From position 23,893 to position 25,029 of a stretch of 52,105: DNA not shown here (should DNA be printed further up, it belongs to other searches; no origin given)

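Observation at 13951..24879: Aldolase, class IV aminotransferase, fold-III decarboxylase and ATP-grasp: a candidate pathway making an amine and ligating it to a uronic acid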

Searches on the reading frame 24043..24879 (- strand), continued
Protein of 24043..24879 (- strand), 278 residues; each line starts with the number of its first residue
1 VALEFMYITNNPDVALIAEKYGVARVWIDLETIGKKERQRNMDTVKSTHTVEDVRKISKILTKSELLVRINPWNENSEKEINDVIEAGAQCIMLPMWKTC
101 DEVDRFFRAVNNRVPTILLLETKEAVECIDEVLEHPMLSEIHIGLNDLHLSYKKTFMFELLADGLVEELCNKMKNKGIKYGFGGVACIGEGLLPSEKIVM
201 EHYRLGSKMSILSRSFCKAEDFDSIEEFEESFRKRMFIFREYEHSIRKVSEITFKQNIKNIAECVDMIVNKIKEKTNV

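Call 14: find_encoding_contigs(protein=P0052, flank=10000, max_places=2)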
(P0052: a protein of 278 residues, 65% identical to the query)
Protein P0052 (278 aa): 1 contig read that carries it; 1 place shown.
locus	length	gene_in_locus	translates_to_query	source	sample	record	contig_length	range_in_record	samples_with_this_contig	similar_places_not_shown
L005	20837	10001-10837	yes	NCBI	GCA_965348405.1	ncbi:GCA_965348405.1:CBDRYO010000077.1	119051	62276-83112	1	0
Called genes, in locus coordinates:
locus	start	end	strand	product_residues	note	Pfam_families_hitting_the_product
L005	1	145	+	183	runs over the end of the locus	PF00156:Pribosyltran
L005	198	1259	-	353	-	-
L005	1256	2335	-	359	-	PF00512:HisKA, PF02518:HATPase_c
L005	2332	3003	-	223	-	PF00072:Response_reg, PF00486:Trans_reg_C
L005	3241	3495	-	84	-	-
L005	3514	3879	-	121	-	-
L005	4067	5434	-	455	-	PF01938:TRAM, PF05958:tRNA_U5-meth_tr, PF05175:MTS (weak), PF09445:Methyltransf_15 (faint), PF13847:Methyltransf_31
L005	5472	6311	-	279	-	PF12833:HTH_18, PF00165:HTH_AraC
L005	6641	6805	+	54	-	-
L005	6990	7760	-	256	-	PF04542:Sigma70_r2, PF01381:HTH_3 (faint), PF08281:Sigma70_r4_2 (weak), PF04545:Sigma70_r4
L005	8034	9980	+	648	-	PF13727:CoA_binding_3 (weak), PF00106:adh_short (weak), PF01073:3Beta_HSD, PF01370:Epimerase, PF02719:Polysacc_synt_2, PF04321:RmlD_sub_bind, PF08659:KR (weak), PF16363:GDP_Man_Dehyd, +4 more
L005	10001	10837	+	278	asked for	PF03328:HpcH_HpaI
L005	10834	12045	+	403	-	PF02784:Orn_Arg_deC_N, PF00278:Orn_DAP_Arg_deC (weak)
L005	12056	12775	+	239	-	PF02397:Bac_transf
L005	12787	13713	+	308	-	PF01063:Aminotran_4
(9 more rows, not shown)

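Call 18: find_related_loci(query=A1, collection=genome_contigs, flank=10000)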
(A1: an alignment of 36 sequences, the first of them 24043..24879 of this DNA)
Query A1 (278 aa) in genome_contigs; peptide patterns used: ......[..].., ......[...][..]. (x = any residue, [..] = any of these).
600 stretches matched a pattern (row limit reached: there are more); 595 encode a relative of the query (tblastn E <= 1e-3); the best 80 are kept; 80 distinct loci.
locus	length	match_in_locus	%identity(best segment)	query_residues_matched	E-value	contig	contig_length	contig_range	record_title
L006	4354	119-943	63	1-275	8e-120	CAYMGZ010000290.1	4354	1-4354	MAG TPA_asm: uncultured Lachnospiraceae bacterium isolate SRP287540_co1_107 genome assembly, contig: NODE_22012_length_4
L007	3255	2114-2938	62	1-275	2e-119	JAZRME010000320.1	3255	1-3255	MAG: Acutalibacteraceae bacterium isolate T1900045428_YK20190119.MAGScoT_cleanbin_000037 SGB_7077_k141_2523933, whole ge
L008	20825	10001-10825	64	1-275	4e-115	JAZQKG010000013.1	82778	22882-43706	MAG: Eubacteriales bacterium isolate T1900044615_TS20190081.MAGScoT_cleanbin_000038 SGB_840_k141_1682746, whole genome s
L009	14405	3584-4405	64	1-274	9e-115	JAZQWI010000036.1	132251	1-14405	MAG: Faecousia sp. isolate T1900045166_TC20190160.MAGScoT_cleanbin_000016 SGB_5143_k141_1392158, whole genome shotgun se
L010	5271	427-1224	66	3-269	2e-114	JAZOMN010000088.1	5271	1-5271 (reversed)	MAG: Clostridia bacterium isolate T1900045647_YK20190341.MAGScoT_cleanbin_000012 SGB_8176_k141_1353237, whole genome sho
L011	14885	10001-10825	61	1-275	1e-113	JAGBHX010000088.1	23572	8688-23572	MAG: Clostridia bacterium isolate RGIG9134 Water_deer_Rectum.Co__c719052, whole genome shotgun sequence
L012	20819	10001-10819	62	1-273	4e-113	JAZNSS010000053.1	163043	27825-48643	MAG: Christensenellaceae bacterium isolate T1900044807_TS20190273.MAGScoT_cleanbin_000012 SGB_2764_k141_2540675, whole g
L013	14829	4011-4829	62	1-273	3e-113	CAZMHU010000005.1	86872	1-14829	MAG TPA_asm: uncultured Eubacteriales bacterium isolate SRP350583_co1_55 genome assembly, contig: NODE_340_length_86872_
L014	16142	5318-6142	60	1-275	7e-113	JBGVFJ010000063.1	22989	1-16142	MAG: Acutalibacteraceae bacterium isolate fecal_MAG_393 fecal_MAG_393_contig_0063, whole genome shotgun sequence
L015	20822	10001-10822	61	1-274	7e-113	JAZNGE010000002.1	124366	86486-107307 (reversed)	MAG: Eubacteriales bacterium isolate T1900044708_TS20190174.MAGScoT_cleanbin_000025 SGB_1822_k141_1255768, whole genome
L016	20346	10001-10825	61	1-275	7e-113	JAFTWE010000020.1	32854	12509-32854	MAG: Clostridia bacterium isolate RGIG4205 Roe_deer_Colon-3__c78634, whole genome shotgun sequence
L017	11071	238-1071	62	1-278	7e-113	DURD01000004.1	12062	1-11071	MAG TPA_asm: Erysipelotrichaceae bacterium isolate AS08sgBPME_6 13222_AS08, whole genome shotgun sequence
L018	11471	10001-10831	61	1-277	1e-112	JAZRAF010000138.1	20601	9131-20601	MAG: Eubacteriales bacterium isolate T1900045144_TC20190138.MAGScoT_cleanbin_000020 SGB_4933_k141_2235023, whole genome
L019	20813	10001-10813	62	1-271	2e-112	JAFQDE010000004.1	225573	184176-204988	MAG: Tyzzerella sp. isolate RGIG1712 Goat_Cecum-2__c38, whole genome shotgun sequence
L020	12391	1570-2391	64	1-274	2e-112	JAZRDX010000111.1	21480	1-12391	MAG: Eubacteriales bacterium isolate T1900045503_YK20190197.MAGScoT_cleanbin_000011 SGB_7511_k141_416564, whole genome s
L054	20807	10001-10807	59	3-271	7e-107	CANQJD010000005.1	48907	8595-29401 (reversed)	MAG: uncultured Bacilli bacterium isolate Lapin-032__bin104 genome assembly, contig: Lapin-032__NODE_1228_length_48907_c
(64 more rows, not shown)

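Call 20: predict_structure(alignment_id=A1)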
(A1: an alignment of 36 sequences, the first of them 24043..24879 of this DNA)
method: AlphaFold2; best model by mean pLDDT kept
length: 278 residues; sequences in the alignment: 36
mean_pLDDT: 93.3   pTM: 0.90
mean pLDDT of the five models: 93.3, 93.1, 92.8, 92.5, 92.3
residues with pLDDT >= 90: 236; 70-90: 28; 50-70: 14; < 50: 0
segments of 3 or more residues with pLDDT < 50: none
pLDDT, mean of each block of 10 residues (from residue 1): 92 97 96 74 68 98 98 95 98 98 98 98 98 97 96 95 98 98 92 92 95 87 95 97 92 95 95 80
secondary structure, 60 per line:
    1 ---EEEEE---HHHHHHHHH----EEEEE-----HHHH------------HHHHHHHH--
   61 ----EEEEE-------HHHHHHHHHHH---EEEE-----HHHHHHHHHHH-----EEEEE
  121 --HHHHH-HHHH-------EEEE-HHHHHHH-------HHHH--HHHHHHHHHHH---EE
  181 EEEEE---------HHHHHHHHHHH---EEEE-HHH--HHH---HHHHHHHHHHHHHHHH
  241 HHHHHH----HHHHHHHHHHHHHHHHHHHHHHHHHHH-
elements in order: E4-8 H12-20 E25-29 H35-38 H51-58 E65-69 H77-87 E91-94 H100-110 E116-120 H123-127 H129-132 E140-143 H145-151 H159-162 H165-175 E179-185 H195-205 E209-212 H225-246 H251-277

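Call 21: find_encoding_contigs(protein=P0115, flank=10000, max_places=2)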
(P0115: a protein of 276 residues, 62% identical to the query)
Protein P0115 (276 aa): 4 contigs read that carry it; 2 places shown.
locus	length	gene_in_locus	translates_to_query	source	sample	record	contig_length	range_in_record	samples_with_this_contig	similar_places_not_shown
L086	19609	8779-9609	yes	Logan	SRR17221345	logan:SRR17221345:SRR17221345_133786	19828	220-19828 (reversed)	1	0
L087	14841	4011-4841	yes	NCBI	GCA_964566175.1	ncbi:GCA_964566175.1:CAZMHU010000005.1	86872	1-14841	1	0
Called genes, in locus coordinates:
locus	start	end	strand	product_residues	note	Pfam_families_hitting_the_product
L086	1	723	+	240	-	?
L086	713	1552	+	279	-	-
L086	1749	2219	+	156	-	-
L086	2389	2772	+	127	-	-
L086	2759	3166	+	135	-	-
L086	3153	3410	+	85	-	PF13730:HTH_36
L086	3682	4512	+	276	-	PF02899:Phage_int_SAM_1 (weak), PF00589:Phage_integrase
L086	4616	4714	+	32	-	-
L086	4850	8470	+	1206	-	PF00270:DEAD (faint), PF04851:ResIII, PF00271:Helicase_C, PF03457:HA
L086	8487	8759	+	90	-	-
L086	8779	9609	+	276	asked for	PF03328:HpcH_HpaI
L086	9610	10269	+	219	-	PF02397:Bac_transf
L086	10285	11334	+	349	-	PF02615:Ldh_2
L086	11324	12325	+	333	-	PF01757:Acyl_transf_3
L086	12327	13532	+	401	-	PF00534:Glycos_transf_1, PF13692:Glyco_trans_1_4, PF13524:Glyco_trans_1_2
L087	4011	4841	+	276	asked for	PF03328:HpcH_HpaI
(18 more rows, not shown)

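Call 24: fold_search(model_id=the predicted structure, library=pdb)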
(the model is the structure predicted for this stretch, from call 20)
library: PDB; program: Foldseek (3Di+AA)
matches with E <= 10: 1773; with E <= 0.001: 793
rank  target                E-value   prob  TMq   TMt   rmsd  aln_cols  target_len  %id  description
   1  2vws_A                2.1e-09  1.00  0.60  0.64   2.6       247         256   17  Crystal structure of YfaU, a metal ion dependent class II aldolase from Escherichia coli K12 (released 2008-09-09)
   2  4rpp_D                3.0e-09  1.00  0.59  0.42   5.8       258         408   12  crystal structure of PKM2-K422R mutant bound with FBP (released 2015-02-25)
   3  7et9_A                3.2e-09  1.00  0.59  0.64   4.5       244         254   15  Crystal structure of AbHpaI-Zn-pyruvate complex, Class II aldolase, HpaI from Acinetobacter baumannii (released 2021-11-03)
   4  4qg9_D                3.2e-09  1.00  0.62  0.44   7.0       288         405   11  crystal structure of PKM2-R399E mutant (released 2015-02-25)
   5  3qz6                  4.3e-09  1.00  0.60  0.64   3.8       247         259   15  The crystal structure of HpcH/HpaI aldolase from Desulfitobacterium hafniense DCB-2 (released 2011-03-16)
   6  3qv7_C                4.3e-09  1.00  0.61  0.44   7.0       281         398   14  Crystal structure of Leishmania mexicana pyruvate kinase(LmPYK)in complex with ponceau S and acid blue 25. (released 2011-06-29)
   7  6tth_A                5.8e-09  1.00  0.61  0.43   7.4       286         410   12  PKM2 in complex with L-threonine (released 2020-01-15)
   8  4rpp_C                6.2e-09  1.00  0.63  0.46   6.4       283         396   12  crystal structure of PKM2-K422R mutant bound with FBP (released 2015-02-25)
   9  6gg4_C                7.8e-09  1.00  0.61  0.43   7.8       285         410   12  Crystal structure of M2 PYK in complex with Phenyalanine. (released 2018-05-23)
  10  7ueh_E                8.2e-09  1.00  0.60  0.46   7.3       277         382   11  Pyruvate kinase from Zymomonas mobilis (released 2023-03-29)
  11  7et8_A                8.7e-09  1.00  0.61  0.66   2.5       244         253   15  Crystal structure of thermostable AbHpaI, a class II metal dependent pyruvate aldolase, HpaI from Acinetobacter bauman (released 2021-11-03)
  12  9nzb_D                8.7e-09  1.00  0.60  0.63   8.6       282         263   16  Crystal Structure of acyl-CoA lyase subunit beta from Pseudomonas aeruginosa PAO1 (released 2025-07-09)
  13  4rpp_B                9.3e-09  1.00  0.62  0.44   6.7       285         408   12  crystal structure of PKM2-K422R mutant bound with FBP (released 2015-02-25)
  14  7r6y_C                9.8e-09  1.00  0.60  0.40   8.4       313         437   12  E117K mutant pyruvate kinase from rabbit muscle (released 2022-05-25)
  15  9nzb_B                1.0e-08  1.00  0.59  0.64   8.2       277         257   15  Crystal Structure of acyl-CoA lyase subunit beta from Pseudomonas aeruginosa PAO1 (released 2025-07-09)
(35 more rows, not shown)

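Call 31: search_protein_families(library=pfam, alignment_id=A1, max_evalue=10)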
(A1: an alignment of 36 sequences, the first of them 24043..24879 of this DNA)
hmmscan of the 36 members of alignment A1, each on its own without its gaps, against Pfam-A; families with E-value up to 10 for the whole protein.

A. member 1, window:24043-24879:- (278 aa): 4 families
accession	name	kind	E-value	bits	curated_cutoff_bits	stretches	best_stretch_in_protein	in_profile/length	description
PF03328.21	HpcH_HpaI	-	6.6e-09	35.8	25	1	10-153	9-159/221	HpcH/HpaI aldolase/citrate lyase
PF13714.12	PEP_mutase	-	0.013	15.5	31.5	1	85-118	167-200/240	Phosphoenolpyruvate phosphomutase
PF01884.23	PcrB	-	0.061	13.2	23.9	1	62-126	4-71/226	PcrB family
PF08886.16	GshA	-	0.1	11.6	25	1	46-145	89-185/402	Glutamate-cysteine ligase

B. families by the number of members that match (of 36 scanned): 39 families (the first 25 are shown)
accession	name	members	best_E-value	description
PF03328.21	HpcH_HpaI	36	1.8e-14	HpcH/HpaI aldolase/citrate lyase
PF13714.12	PEP_mutase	22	0.0039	Phosphoenolpyruvate phosphomutase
PF02787.25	CPSase_L_D3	10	0.0023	Carbamoyl-phosphate synthetase large chain, oligomerisation domain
PF25509.1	DUF7916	8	0.0012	Domain of unknown function (DUF7916)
PF01729.25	QRPTase_C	8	0.017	Quinolinate phosphoribosyl transferase, C-terminal domain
PF01765.24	RRF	5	0.00046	Ribosome recycling factor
PF03852.21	Vsr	5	0.016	DNA mismatch endonuclease Vsr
PF04055.27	Radical_SAM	4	0.049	Radical SAM superfamily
PF10350.15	DUF2428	3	0.012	THADA/TRM732, DUF2428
PF02791.22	DDT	2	0.0056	DDT domain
PF25378.1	PUA_NSUN2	2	0.052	NSUN2 PUA domain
PF16763.10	Spidroin_N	2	0.074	Major ampullate spidroin 1, spider silk protein 1, N-term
PF13653.12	GDPD_2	2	0.088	Glycerophosphoryl diester phosphodiesterase family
PF10436.14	BCDHK_Adom3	1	0.0095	Mitochondrial branched-chain alpha-ketoacid dehydrogenase kinase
PF04551.19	GcpE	1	0.021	GcpE protein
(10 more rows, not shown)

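Call 40: search_dna_similar(query=window:24043-24879:-, collection=plasmids, mode=protein, max_evalue=1e-10, max_rows=20)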
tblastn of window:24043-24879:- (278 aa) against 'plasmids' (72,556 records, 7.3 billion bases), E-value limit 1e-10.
Records with a match: 2; places in all: 2; records where one place covers at least 80% of the query: 2.
Best place of each record, by identity: <60% 2.
By first word of the organism name: Pseudohalocynthiibacter 1; Roseovarius 1.
By predicted mobility (MOB-suite, as given by PLSDB): conjugative 1; non-mobilizable 1.
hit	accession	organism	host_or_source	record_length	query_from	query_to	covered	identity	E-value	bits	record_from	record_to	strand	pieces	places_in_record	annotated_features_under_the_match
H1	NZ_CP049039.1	Pseudohalocynthiibacter aestuariivivens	pure culutre,Seawater recirculating ...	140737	5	278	99%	35.0%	2e-53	193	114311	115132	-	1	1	aldolase/citrate lyase family protein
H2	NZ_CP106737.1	Roseovarius pelagicus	cell culture,Arctic seawater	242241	5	278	99%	35.0%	2e-53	193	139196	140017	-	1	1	aldolase/citrate lyase family protein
